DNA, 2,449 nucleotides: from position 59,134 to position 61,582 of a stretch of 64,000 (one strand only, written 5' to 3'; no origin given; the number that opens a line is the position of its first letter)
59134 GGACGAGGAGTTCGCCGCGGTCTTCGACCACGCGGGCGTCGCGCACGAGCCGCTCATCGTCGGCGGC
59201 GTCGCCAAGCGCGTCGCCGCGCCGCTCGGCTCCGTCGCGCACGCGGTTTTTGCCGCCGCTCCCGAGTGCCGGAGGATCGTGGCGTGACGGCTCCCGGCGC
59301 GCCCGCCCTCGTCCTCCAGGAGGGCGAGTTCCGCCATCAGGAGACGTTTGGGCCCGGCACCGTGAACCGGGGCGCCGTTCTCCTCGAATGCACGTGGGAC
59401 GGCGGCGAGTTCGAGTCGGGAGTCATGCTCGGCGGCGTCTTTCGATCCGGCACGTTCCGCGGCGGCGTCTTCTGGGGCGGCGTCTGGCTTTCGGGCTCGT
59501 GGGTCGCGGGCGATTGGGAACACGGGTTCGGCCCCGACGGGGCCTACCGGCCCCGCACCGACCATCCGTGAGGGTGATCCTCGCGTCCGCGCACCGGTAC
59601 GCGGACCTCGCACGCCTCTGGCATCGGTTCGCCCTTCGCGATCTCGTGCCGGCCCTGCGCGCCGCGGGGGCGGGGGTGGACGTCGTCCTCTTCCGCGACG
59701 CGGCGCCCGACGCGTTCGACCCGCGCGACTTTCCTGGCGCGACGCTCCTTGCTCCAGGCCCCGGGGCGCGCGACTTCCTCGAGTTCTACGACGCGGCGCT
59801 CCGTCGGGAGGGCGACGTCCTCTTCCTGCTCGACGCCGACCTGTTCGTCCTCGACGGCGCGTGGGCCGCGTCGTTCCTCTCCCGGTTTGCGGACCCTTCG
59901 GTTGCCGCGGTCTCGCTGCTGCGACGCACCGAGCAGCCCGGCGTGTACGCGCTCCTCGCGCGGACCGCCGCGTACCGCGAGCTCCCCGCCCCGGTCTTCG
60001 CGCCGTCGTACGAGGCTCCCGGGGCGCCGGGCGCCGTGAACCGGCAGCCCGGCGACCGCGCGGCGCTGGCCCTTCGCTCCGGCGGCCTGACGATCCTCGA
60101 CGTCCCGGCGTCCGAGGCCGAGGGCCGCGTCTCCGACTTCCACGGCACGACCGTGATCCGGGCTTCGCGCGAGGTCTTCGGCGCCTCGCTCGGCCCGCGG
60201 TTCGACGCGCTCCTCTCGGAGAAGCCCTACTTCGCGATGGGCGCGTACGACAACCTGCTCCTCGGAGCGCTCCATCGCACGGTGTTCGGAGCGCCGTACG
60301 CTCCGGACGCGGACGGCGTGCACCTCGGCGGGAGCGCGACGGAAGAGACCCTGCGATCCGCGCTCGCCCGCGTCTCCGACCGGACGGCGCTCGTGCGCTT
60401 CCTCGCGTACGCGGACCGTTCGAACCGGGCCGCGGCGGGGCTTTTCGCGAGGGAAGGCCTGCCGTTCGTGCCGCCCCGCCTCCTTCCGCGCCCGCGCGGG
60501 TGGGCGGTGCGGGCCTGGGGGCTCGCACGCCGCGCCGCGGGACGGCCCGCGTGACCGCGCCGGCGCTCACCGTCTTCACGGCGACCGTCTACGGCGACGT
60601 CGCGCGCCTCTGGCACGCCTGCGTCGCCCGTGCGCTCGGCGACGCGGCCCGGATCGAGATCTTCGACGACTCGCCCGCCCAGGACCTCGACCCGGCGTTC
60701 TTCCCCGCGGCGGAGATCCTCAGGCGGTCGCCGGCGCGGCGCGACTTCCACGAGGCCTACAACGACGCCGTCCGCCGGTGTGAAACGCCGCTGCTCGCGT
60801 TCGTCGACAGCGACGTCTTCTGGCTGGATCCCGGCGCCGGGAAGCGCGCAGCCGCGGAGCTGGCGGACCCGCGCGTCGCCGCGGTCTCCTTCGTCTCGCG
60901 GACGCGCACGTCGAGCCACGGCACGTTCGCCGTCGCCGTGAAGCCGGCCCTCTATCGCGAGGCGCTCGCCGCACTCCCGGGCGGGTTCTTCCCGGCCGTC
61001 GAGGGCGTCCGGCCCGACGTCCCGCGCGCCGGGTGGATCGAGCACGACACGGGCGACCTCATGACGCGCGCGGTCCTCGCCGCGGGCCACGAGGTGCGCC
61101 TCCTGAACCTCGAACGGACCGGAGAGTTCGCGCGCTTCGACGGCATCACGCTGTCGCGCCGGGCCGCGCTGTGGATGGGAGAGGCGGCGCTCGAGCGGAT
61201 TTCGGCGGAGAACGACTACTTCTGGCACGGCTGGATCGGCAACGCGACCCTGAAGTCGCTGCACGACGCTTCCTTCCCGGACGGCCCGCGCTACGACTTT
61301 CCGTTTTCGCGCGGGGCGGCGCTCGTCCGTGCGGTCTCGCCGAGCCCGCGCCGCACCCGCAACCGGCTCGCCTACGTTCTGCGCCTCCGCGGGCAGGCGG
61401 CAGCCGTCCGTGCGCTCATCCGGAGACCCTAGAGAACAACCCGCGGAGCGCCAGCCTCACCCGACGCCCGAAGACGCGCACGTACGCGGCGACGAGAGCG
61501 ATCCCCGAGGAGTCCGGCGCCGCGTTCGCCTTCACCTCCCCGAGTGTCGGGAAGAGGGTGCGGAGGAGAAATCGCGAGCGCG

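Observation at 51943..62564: Uncharacterised radical-SAM / methyltransferase modification locus flanked by an HprK-like kinase and an NTP_transf_5-like nucleotidyltransferase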

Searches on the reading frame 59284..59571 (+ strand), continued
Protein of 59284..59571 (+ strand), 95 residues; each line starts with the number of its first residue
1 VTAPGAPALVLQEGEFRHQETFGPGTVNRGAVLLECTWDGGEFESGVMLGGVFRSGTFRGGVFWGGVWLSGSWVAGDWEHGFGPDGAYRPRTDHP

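Call 55: search_protein_families(library=pfam, proteins=[P0163, P0164, P0165, P0167, P0171, P0173, P0175, P0176, P0178, P0180], max_evalue=0.001)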
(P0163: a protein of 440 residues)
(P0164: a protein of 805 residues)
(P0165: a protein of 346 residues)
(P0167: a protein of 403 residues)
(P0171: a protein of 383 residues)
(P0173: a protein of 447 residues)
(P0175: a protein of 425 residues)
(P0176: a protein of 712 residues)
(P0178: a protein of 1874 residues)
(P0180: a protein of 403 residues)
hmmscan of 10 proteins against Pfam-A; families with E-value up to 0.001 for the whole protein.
P0163 (440 aa): 0 families

P0164 (805 aa): 2 families
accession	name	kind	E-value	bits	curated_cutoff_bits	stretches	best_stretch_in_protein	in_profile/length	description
PF14907.12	NTP_transf_5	-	9.9e-24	84.7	31.2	1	52-294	11-242/249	Uncharacterised nucleotidyltransferase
PF00535.33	Glycos_transf_2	-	0.00046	20.6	23.3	1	569-638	57-124/168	Glycosyl transferase family 2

P0165 (346 aa): 0 families

P0167 (403 aa): 0 families

P0171 (383 aa): 1 family
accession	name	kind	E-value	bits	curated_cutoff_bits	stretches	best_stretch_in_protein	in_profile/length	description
PF00535.33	Glycos_transf_2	-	0.00047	20.6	23.3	1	26-82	58-113/168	Glycosyl transferase family 2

P0173 (447 aa): 1 family
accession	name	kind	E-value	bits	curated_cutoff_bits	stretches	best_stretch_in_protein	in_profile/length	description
PF00535.33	Glycos_transf_2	-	9.6e-05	22.8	23.3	1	82-145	59-122/168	Glycosyl transferase family 2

P0175 (425 aa): 0 families

P0176 (712 aa): 1 family
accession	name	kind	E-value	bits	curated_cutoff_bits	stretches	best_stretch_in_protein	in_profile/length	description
PF23894.2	LD_SV2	-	0.00036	21.3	29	0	476-531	21-76/92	SV2A/B/C luminal domain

P0178 (1874 aa): 1 family
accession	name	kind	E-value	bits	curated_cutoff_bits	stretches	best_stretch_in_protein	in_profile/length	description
PF13599.13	Pentapeptide_4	-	0.00078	19.9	38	0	1385-1458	3-75/78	Pentapeptide repeat region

P0180 (403 aa): 2 families
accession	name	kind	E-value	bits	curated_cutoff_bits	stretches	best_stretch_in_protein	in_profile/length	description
PF23894.2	LD_SV2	-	6.7e-13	49.3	29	1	221-289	14-82/92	SV2A/B/C luminal domain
PF13599.13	Pentapeptide_4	-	1.6e-06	28.5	38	0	222-293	6-77/78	Pentapeptide repeat region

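Call 64: list_cluster_members(proteins=[P0164, P0175, P0167, P0163, P0173, P0171, P0184])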
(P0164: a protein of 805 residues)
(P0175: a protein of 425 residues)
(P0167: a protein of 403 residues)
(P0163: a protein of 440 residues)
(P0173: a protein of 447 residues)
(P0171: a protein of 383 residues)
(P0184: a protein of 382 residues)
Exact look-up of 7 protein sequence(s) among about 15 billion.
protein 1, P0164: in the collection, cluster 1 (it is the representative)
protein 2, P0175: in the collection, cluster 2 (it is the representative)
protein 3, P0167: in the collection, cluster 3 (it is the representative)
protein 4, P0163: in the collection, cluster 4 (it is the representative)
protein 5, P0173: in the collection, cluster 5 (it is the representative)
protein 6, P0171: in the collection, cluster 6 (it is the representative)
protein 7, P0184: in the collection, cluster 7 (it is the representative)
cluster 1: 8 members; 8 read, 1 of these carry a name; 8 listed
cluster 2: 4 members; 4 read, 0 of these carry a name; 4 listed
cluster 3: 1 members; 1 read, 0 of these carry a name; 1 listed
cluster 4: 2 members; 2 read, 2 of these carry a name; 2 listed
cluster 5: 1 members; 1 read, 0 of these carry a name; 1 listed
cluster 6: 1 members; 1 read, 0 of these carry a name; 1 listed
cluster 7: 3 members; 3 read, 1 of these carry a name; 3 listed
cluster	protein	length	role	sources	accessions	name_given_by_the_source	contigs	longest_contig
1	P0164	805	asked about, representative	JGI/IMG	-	hypothetical protein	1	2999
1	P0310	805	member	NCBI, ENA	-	-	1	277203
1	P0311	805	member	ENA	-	-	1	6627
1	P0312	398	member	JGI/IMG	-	-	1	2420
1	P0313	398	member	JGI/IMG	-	-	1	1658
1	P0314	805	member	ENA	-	-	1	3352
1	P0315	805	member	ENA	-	-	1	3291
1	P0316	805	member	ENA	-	-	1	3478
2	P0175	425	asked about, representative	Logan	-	-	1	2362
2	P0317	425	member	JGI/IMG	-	-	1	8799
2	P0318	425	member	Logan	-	-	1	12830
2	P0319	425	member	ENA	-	-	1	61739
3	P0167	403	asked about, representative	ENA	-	-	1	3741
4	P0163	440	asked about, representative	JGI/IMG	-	hypothetical protein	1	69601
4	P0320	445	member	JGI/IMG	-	hypothetical protein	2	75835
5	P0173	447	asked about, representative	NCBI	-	-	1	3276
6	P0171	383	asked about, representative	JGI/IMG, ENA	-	-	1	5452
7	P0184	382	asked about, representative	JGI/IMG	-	hypothetical protein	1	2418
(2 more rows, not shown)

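Call 74: search_protein_families(library=padloc, proteins=[window:59284-59571:+], max_evalue=0.001)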
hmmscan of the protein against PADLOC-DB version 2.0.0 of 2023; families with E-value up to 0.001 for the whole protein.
window:59284-59571:+ (95 aa): 0 families

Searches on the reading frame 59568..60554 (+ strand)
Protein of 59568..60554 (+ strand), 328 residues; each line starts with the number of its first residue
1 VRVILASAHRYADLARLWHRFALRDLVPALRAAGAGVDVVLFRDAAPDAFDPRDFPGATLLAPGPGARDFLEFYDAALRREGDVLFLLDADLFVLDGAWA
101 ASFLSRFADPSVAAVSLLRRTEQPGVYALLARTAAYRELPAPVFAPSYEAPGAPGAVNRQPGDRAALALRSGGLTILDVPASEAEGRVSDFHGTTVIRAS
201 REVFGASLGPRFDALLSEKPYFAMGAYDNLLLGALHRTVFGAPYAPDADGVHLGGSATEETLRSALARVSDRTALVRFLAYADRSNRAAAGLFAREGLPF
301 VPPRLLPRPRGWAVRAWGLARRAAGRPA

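Call 4: search_protein_families(library=pfam, proteins=[window:59568-60554:+], max_evalue=0.01)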
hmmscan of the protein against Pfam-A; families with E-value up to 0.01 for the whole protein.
window:59568-60554:+ (328 aa): 0 families

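Call 5: search_protein_families(library=ncbifam, proteins=[window:59568-60554:+], max_evalue=0.01)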
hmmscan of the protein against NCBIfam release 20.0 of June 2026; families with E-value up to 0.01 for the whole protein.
window:59568-60554:+ (328 aa): 0 families

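Call 21: find_homologous_proteins(query=window:59568-60554:+, max_evalue=0.001)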
Query window:59568-60554:+ (328 aa): 217 proteins with E <= 0.001 among 8000 candidates; the best 120 are listed.
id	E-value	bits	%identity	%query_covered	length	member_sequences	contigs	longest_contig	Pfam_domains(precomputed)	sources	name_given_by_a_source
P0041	2.3e-190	650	93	96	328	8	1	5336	-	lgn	-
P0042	2.0e-183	627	89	96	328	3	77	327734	-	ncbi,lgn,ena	-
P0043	2.7e-176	604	86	100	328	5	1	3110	-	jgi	-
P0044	4.6e-173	593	85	100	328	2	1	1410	-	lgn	-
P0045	4.7e-172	590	84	100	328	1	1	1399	-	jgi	jgi:hypothetical protein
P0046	7.8e-172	589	83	100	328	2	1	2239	-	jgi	jgi:hypothetical protein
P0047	1.8e-169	581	83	100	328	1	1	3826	-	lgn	-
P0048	5.5e-166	570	82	100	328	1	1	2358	-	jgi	jgi:hypothetical protein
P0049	3.3e-164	564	81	100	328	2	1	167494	-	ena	-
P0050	4.4e-164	564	81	100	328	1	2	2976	-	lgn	-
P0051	1.4e-160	552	79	100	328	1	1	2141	-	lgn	-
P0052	1.6e-159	549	78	100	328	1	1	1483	-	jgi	jgi:hypothetical protein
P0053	1.6e-156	539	78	100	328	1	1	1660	-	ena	-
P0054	5.5e-156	537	77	100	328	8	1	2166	-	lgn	-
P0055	3.1e-154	531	76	100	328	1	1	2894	-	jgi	jgi:hypothetical protein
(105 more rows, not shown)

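Call 27: search_solved_structures(query=A2, max_evalue=10, show_alignments=2)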
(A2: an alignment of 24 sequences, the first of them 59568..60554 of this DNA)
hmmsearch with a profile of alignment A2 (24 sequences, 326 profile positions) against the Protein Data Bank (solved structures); distinct sequences matched with E-value up to 10: 3.
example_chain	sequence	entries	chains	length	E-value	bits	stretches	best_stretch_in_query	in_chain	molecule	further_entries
6yv7_B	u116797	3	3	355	0.021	17.3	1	64-126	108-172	Glycosyl transferase, family 2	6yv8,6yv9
6yv7_A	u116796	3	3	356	0.021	17.3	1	64-126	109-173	Glycosyl transferase, family 2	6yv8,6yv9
6m32_A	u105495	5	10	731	0.84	12.1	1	125-229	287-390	Photosystem P840 reaction center, large subunit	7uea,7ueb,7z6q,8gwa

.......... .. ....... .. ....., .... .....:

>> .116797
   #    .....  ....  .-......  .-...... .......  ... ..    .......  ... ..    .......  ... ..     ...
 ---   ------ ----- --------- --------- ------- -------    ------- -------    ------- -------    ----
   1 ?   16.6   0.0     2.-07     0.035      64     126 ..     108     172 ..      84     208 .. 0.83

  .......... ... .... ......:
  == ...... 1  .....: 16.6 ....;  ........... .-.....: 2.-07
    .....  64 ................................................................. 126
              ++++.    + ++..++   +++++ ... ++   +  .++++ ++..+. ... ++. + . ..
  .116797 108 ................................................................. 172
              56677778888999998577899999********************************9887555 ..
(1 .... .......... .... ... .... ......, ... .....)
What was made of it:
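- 59568..60554 (+): g9: GT-A-fold (GT2-like) glycosyltransferase-like protein with a DAD motif and a C-terminal helical domain (328 aa). A profile hit to 6YV7 (GT2) spans the DxD region (call 27).
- Tried and rejected: Only a marginal PDB profile hit to 6YV7 (call 27).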

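Call 37: predict_structure(alignment_id=A2)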
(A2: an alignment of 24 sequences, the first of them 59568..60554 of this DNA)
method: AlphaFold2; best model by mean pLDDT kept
length: 328 residues; sequences in the alignment: 24
mean_pLDDT: 94.4   pTM: 0.91
mean pLDDT of the five models: 94.4, 93.7, 93.6, 93.3, 92.3
residues with pLDDT >= 90: 291; 70-90: 35; 50-70: 2; < 50: 0
segments of 3 or more residues with pLDDT < 50: none
pLDDT, mean of each block of 10 residues (from residue 1): 98 98 97 98 95 97 93 95 97 96 98 95 88 98 92 87 95 97 92 93 91 92 96 98 95 95 95 93 96 97 93 94 80
secondary structure, 60 per line:
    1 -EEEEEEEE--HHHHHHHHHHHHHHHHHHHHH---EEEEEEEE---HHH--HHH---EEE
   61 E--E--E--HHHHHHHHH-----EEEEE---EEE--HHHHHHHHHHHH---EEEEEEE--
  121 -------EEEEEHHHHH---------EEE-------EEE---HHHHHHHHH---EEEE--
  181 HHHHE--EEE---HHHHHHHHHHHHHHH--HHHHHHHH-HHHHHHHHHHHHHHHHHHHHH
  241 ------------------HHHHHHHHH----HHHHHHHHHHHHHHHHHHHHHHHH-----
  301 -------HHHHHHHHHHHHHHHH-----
elements in order: E2-9 H12-32 E36-43 E58-61 H70-78 E84-88 E92-94 H97-108 E112-118 E128-132 H133-137 E147-149 E157-159 H163-171 E175-178 H181-184 E188-190 H194-208 H211-218 H220-240 H259-267 H272-295 H308-323
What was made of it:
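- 59568..60554 (+): AlphaFold2 pLDDT 94.4 (call 37).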

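Call 41: fold_search(model_id=the predicted structure, library=pdb)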
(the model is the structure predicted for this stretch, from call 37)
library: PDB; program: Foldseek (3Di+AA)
matches with E <= 10: 1102; with E <= 0.001: 71
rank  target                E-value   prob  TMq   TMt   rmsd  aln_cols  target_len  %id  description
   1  9omi_A                3.6e-06  1.00  0.35  0.41  14.9       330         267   13  WrtF fucosyltransferase - GDP (released 2025-10-29)
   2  9omh_A                4.0e-06  1.00  0.39  0.46  14.6       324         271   14  WrtF fucosyltransferase - Apo (released 2025-10-29)
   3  9omj_A                5.4e-06  1.00  0.37  0.44  15.2       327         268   13  WrtF fucosyltransferase - GDP-beta-L-fucose (released 2025-10-29)
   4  9omn_B                8.1e-06  1.00  0.39  0.46  15.0       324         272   13  WrtF fucosyltransferase - GDP-2-deoxy-2-fluoro-beta-L-fucose (released 2025-10-29)
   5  9omh_D                9.6e-06  1.00  0.38  0.45  14.9       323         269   13  WrtF fucosyltransferase - Apo (released 2025-10-29)
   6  9asc_A                1.4e-05  1.00  0.34  0.35  22.7       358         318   12  Cryo-EM Structure of the Glycosyltransferase ArnC from Salmonella enterica in the UDP-bound State Determined on Talos  (released 2025-02-05)
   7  6yv7_A                2.3e-05  1.00  0.38  0.36  15.6       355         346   17  Mannosyltransferase PcManGT from Pyrobaculum calidifontis (released 2020-07-22)
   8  9omm_A                2.3e-05  1.00  0.36  0.44  15.0       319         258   14  WrtF fucosyltransferase - tetrasaccharide product (released 2025-10-29)
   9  9bhe_B                2.8e-05  1.00  0.33  0.35  22.1       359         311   13  Salmonella undecaprenyl-phosphate 4-deoxy-4-formamido-L-arabinose transferase (ArnC) bound to UDP (released 2025-02-12)
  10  9oml_B                2.9e-05  1.00  0.39  0.46  14.8       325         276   14  WrtF fucosyltransferase - acetylated trisaccharide acceptor (released 2025-10-29)
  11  4p00_A                2.9e-05  1.00  0.36  0.18  17.2       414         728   16  Bacterial Cellulose Synthase in complex with cyclic-di-GMP and UDP (released 2014-04-09)
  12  9omn_A                3.1e-05  1.00  0.37  0.46  14.6       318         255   12  WrtF fucosyltransferase - GDP-2-deoxy-2-fluoro-beta-L-fucose (released 2025-10-29)
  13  9oml_A                3.1e-05  1.00  0.36  0.44  15.1       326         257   13  WrtF fucosyltransferase - acetylated trisaccharide acceptor (released 2025-10-29)
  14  5ej1_A                3.1e-05  1.00  0.34  0.17  16.1       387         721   17  Pre-translocation state of bacterial cellulose synthase (released 2016-03-30)
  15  9omj_B                3.5e-05  1.00  0.38  0.47  13.9       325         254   14  WrtF fucosyltransferase - GDP-beta-L-fucose (released 2025-10-29)
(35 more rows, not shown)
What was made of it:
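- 59568..60554 (+): Foldseek top hits are WrtF, ArnC, PcManGT, BcsA and GtrB (E 4e-6 to 1e-4, probability 1.0) (call 41).
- A glycocin S-glycosyltransferase (ThuS) is among the fold hits of g9 (call 41, rank 47).
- Tried and rejected: The fold search resolved it (call 41).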

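Call 47: search_protein_families(library=pfam, proteins=[window:59568-60554:+], max_evalue=10)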
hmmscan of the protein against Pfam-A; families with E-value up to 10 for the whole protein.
window:59568-60554:+ (328 aa): 0 families

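Call 73: search_dna_similar(query=window:59568-60554:+, collection=plasmids, mode=protein, max_evalue=0.001, max_rows=10)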
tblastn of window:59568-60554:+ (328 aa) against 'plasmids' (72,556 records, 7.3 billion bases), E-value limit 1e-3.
No match.
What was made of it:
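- Tried and rejected: None (call 73).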

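Call 74: search_protein_families(library=padloc, proteins=[window:59568-60554:+], max_evalue=0.001)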
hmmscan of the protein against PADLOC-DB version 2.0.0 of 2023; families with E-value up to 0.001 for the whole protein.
window:59568-60554:+ (328 aa): 0 families

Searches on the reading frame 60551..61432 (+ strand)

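Call 4: search_protein_families(library=pfam, proteins=[window:60551-61432:+], max_evalue=0.01)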
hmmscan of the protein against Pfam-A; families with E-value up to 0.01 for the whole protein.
window:60551-61432:+ (293 aa): 1 family
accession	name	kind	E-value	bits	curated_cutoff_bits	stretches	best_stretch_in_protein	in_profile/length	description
PF00535.33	Glycos_transf_2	-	0.002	18.5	23.3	1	56-115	56-114/168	Glycosyl transferase family 2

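Call 5: search_protein_families(library=ncbifam, proteins=[window:60551-61432:+], max_evalue=0.01)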
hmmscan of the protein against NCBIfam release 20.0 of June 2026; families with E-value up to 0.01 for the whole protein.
window:60551-61432:+ (293 aa): 1 family
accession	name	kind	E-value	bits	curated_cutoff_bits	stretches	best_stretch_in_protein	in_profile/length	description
TIGR03965.1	mycofact_glyco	equivalog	4e-06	26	280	1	31-113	104-188/467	mycofactocin biosynthesis glycosyltransferase MftF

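Call 47: search_protein_families(library=pfam, proteins=[window:60551-61432:+], max_evalue=10)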
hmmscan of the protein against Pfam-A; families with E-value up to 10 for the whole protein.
window:60551-61432:+ (293 aa): 1 family
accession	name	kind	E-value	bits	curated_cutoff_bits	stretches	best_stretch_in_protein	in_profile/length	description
PF00535.33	Glycos_transf_2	-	0.002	18.5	23.3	1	56-115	56-114/168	Glycosyl transferase family 2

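Call 74: search_protein_families(library=padloc, proteins=[window:60551-61432:+], max_evalue=0.001)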
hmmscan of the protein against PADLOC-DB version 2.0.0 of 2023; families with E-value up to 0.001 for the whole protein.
window:60551-61432:+ (293 aa): 0 families
